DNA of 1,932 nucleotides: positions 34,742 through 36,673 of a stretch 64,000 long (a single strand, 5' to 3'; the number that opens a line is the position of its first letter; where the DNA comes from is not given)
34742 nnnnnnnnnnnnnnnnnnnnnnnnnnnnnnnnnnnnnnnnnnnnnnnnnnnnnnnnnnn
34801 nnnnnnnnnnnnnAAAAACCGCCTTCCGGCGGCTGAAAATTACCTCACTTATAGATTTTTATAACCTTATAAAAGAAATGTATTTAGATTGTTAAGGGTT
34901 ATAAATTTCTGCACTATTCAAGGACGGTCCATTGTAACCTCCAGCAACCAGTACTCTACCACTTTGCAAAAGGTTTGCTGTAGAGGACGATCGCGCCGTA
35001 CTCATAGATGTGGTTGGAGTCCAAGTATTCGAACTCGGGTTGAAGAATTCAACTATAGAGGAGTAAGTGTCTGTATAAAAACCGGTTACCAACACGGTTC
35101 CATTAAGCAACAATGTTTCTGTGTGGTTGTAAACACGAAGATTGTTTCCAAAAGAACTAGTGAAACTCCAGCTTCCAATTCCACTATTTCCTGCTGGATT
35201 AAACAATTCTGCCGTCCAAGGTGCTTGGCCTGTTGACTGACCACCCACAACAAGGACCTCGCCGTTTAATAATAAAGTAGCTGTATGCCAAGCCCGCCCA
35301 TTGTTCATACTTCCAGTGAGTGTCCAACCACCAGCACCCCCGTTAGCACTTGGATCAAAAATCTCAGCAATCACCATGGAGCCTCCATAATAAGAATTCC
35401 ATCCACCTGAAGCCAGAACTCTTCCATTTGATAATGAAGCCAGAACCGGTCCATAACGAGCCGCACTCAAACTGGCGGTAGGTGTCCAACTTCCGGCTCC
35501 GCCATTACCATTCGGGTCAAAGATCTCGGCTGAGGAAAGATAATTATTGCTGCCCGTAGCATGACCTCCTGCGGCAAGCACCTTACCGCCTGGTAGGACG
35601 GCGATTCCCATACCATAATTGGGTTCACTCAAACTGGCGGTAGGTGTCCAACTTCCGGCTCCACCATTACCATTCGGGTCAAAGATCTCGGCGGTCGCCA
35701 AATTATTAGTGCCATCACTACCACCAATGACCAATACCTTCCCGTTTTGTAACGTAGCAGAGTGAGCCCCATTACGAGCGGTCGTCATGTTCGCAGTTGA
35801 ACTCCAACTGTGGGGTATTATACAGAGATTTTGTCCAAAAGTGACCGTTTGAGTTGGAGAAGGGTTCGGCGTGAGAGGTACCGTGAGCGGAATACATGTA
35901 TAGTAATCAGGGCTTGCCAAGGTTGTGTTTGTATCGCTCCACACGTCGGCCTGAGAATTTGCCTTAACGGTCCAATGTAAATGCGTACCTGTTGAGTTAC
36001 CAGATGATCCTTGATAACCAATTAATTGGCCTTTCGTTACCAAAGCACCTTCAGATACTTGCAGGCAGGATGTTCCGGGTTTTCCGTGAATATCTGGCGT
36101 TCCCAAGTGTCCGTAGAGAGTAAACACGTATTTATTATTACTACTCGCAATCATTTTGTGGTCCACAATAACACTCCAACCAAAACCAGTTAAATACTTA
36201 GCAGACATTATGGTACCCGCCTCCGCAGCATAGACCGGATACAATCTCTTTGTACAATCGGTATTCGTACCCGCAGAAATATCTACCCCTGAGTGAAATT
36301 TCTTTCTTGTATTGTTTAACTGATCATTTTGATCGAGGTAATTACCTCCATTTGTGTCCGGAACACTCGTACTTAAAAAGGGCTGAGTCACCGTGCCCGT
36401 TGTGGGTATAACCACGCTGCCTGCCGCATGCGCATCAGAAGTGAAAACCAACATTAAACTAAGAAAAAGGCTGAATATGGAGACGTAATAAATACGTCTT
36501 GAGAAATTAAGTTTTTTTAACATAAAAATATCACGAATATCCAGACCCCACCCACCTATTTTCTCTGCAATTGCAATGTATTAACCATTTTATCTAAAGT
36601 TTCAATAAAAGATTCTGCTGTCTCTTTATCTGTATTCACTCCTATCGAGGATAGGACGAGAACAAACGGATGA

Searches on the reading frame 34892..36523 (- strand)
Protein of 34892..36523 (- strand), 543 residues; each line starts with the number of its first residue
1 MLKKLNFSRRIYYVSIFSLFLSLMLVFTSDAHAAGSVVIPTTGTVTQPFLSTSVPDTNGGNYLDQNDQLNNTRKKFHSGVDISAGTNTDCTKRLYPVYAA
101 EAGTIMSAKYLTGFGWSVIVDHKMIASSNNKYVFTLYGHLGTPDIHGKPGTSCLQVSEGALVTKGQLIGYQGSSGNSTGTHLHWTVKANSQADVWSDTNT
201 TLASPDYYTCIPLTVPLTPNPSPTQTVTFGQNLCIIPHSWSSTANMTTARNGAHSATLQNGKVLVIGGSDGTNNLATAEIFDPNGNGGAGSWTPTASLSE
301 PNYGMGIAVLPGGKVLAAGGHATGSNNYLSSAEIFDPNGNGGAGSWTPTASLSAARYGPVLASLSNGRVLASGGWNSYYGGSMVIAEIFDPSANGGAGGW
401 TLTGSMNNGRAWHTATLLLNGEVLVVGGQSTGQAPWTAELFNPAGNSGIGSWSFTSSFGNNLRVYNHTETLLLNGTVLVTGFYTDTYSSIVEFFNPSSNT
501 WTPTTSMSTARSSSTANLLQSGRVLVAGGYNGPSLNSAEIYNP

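Call 39: search_protein_families(library=ncbifam, proteins=[window:34892-36523:-], max_evalue=0.00001)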
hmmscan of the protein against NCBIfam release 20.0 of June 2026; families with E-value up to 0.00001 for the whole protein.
window:34892-36523:- (543 aa): 3 families
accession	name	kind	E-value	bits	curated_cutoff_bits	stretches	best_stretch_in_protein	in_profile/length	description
NF052336.1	PdgHdaseHSB100310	equivalog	3.1e-12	46.5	500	1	70-192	50-147/316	peptidoglycan hydrolase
NF052501.1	RdCuOxGlxASco2837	equivalog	8e-10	37.6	800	0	250-322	67-139/645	radical copper oxidase GlxA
NF052530.1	Heli_ShapePgp3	exception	1.6e-08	34.1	300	1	70-190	160-255/270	peptidoglycan metallopeptidase Pgp3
